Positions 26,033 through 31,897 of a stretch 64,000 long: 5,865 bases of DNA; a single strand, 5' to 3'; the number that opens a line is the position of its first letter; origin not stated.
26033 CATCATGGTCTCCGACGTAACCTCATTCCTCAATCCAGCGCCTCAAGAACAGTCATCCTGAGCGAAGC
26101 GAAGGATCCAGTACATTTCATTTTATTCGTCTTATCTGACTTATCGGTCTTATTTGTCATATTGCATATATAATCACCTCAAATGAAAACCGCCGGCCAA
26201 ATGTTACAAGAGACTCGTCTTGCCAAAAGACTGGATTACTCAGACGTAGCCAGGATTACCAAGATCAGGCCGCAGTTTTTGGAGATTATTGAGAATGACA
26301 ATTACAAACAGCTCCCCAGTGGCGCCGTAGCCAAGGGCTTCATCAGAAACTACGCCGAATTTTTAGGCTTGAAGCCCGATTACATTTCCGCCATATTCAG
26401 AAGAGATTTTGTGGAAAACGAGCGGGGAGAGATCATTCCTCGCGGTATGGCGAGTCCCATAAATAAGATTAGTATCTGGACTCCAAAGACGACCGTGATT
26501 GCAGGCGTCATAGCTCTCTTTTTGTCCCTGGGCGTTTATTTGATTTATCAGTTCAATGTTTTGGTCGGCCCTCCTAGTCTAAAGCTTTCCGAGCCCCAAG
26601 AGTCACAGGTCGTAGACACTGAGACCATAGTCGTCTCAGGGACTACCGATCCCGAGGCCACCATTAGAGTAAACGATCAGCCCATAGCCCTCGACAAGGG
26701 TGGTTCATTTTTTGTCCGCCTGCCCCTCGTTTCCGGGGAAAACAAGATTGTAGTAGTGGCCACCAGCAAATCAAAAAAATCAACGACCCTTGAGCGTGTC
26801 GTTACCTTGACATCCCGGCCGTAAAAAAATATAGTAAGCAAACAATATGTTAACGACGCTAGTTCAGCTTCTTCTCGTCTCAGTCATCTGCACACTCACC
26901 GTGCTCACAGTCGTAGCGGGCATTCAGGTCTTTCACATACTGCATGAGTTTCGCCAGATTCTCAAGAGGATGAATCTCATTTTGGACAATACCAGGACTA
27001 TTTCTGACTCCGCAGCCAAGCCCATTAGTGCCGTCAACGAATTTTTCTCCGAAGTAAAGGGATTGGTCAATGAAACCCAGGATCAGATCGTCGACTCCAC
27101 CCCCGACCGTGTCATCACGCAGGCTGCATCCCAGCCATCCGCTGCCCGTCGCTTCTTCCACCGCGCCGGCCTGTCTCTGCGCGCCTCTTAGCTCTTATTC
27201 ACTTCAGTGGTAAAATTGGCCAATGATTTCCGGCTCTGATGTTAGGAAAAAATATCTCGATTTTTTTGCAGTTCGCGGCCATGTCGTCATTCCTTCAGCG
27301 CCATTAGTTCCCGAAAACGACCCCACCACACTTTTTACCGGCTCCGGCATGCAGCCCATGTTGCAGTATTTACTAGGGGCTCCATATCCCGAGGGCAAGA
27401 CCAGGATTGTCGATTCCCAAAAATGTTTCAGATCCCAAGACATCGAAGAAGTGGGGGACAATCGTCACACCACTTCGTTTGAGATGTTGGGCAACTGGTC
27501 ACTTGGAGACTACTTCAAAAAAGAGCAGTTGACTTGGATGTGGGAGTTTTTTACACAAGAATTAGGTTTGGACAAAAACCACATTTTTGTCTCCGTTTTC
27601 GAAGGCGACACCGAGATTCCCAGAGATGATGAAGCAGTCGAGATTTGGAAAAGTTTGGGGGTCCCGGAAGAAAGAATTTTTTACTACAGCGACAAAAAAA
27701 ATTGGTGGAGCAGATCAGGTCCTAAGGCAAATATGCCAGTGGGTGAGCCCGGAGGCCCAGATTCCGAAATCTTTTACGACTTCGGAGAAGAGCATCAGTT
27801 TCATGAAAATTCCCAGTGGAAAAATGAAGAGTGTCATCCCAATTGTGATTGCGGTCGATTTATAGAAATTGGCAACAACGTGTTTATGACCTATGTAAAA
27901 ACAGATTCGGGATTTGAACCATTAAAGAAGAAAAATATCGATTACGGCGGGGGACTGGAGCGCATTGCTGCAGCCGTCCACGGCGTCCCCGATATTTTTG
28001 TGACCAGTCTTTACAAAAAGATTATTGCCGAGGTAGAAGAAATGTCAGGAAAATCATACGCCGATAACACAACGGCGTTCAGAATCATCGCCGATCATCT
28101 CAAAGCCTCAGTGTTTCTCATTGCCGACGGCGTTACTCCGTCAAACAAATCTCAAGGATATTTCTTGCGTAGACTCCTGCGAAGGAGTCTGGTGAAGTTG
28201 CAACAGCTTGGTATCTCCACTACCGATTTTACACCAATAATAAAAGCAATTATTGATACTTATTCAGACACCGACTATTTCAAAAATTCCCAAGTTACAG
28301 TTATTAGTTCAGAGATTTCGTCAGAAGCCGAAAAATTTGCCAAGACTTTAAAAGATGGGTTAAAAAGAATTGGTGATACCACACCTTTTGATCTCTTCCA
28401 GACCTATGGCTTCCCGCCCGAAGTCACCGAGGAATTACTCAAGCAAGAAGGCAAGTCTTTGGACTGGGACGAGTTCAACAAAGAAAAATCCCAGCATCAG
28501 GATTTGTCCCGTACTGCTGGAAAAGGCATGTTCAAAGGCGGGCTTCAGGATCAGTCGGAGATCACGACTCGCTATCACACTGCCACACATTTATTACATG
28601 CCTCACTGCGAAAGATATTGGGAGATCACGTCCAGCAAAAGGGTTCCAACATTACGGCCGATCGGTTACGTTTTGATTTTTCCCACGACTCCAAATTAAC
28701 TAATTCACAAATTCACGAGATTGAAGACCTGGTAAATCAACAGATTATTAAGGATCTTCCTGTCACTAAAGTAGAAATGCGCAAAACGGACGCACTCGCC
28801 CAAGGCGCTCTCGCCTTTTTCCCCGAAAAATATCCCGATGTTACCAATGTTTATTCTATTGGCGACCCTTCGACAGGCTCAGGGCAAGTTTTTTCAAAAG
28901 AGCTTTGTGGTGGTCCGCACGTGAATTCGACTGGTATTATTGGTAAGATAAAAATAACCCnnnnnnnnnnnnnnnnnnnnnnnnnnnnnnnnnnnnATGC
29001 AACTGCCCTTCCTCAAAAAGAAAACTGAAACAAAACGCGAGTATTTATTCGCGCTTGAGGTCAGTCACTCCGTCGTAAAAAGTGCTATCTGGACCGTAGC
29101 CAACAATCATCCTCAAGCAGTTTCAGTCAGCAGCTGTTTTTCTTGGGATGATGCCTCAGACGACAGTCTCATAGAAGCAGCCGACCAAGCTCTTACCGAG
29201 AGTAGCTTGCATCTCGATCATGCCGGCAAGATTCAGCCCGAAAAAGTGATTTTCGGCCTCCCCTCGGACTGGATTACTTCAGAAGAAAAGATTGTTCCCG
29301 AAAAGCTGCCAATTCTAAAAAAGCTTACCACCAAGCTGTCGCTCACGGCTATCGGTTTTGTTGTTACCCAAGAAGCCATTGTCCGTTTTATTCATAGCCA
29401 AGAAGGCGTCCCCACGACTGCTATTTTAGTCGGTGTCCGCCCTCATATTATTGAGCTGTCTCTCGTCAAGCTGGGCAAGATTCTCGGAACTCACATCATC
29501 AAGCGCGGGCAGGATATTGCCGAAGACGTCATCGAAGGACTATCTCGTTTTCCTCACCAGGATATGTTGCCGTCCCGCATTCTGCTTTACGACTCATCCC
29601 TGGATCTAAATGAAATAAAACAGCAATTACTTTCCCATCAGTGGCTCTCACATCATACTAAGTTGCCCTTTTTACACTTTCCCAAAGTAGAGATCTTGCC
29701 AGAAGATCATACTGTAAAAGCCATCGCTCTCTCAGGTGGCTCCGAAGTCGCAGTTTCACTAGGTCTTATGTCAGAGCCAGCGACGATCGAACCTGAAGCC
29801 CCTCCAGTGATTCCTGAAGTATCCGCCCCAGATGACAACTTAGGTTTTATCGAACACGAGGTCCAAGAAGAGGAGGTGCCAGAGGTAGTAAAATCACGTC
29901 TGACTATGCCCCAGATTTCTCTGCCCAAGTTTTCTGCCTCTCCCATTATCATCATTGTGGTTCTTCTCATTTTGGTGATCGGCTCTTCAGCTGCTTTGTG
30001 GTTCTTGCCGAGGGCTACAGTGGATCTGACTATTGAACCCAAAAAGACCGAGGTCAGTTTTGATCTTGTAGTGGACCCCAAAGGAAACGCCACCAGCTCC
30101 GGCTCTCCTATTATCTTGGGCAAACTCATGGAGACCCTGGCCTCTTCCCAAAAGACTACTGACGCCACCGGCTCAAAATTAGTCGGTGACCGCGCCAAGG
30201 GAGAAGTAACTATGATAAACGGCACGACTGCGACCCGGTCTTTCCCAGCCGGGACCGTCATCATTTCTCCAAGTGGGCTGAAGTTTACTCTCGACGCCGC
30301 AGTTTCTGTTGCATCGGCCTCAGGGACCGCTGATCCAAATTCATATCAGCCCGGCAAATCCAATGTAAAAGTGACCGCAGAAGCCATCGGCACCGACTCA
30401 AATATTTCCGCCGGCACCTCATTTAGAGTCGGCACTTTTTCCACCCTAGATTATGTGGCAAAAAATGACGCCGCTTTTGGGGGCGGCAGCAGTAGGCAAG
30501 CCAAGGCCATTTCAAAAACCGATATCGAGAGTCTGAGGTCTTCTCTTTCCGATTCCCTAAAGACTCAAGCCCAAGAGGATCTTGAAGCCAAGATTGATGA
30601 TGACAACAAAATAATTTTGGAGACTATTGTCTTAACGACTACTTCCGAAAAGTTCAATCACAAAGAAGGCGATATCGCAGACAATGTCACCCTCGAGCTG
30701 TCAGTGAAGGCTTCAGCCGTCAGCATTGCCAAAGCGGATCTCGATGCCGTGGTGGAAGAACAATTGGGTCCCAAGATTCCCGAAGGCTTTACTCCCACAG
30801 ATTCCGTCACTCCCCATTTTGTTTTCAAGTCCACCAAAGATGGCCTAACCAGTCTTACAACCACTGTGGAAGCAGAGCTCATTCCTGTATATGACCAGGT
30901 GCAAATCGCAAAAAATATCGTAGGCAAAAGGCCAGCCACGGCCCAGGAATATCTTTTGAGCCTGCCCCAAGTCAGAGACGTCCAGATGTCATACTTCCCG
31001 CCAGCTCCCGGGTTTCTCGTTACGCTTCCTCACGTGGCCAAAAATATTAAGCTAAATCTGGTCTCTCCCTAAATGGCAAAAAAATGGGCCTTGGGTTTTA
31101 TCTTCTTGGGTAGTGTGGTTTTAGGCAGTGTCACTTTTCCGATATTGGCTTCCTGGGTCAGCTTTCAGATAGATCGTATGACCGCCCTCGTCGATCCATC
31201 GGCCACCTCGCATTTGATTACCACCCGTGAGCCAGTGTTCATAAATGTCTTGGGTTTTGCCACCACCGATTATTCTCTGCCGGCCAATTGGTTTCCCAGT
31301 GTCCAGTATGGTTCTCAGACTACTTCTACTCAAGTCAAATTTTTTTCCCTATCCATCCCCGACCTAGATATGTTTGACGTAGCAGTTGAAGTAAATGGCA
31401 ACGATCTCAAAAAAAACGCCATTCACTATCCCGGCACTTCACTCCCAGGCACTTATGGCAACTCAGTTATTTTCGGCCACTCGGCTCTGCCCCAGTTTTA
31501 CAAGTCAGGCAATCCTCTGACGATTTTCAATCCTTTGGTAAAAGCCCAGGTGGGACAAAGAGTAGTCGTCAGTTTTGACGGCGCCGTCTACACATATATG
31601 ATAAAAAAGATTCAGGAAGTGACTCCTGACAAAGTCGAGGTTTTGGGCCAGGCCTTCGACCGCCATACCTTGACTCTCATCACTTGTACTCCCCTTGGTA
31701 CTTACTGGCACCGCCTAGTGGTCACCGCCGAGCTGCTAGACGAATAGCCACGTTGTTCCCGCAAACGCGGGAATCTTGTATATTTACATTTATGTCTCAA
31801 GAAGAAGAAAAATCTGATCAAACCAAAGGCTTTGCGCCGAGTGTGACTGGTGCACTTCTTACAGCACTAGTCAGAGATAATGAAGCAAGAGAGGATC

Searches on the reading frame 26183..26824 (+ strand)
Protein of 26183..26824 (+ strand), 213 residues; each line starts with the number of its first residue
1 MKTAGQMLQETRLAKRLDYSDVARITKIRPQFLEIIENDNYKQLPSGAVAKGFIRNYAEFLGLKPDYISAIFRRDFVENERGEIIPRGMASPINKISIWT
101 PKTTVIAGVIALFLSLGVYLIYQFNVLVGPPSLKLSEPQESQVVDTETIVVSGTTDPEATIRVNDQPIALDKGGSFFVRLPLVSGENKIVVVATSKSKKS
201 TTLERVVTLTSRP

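Call 87: search_protein_families(library=pfam, proteins=[window:26183-26824:+], max_evalue=0.001)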
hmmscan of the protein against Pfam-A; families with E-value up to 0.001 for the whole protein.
window:26183-26824:+ (213 aa): 3 families
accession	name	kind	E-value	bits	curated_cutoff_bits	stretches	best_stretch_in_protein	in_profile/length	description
PF13413.12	HTH_25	-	9.8e-21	73.8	24.6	1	7-66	1-60/62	Helix-turn-helix domain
PF09136.16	Glucodextran_B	-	4.4e-14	52.6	27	1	131-209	1-81/83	Glucodextranase, domain B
PF12844.13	HTH_19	-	7.1e-05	23.1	30.2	1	5-68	1-58/64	Helix-turn-helix domain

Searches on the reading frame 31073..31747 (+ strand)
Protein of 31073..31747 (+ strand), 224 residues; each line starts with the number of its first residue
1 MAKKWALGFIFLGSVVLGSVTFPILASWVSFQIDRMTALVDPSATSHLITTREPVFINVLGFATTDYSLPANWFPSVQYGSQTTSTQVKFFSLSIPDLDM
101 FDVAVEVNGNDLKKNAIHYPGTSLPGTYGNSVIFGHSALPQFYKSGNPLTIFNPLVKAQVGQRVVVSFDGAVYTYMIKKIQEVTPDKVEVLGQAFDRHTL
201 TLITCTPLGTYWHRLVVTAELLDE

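Call 87: search_protein_families(library=pfam, proteins=[window:31073-31747:+], max_evalue=0.001)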
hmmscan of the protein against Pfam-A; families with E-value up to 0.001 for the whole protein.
window:31073-31747:+ (224 aa): 1 family
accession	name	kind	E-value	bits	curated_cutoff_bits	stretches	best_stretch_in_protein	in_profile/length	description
PF04203.18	Sortase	-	7.1e-25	87.6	26.6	1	93-221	1-124/125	Sortase domain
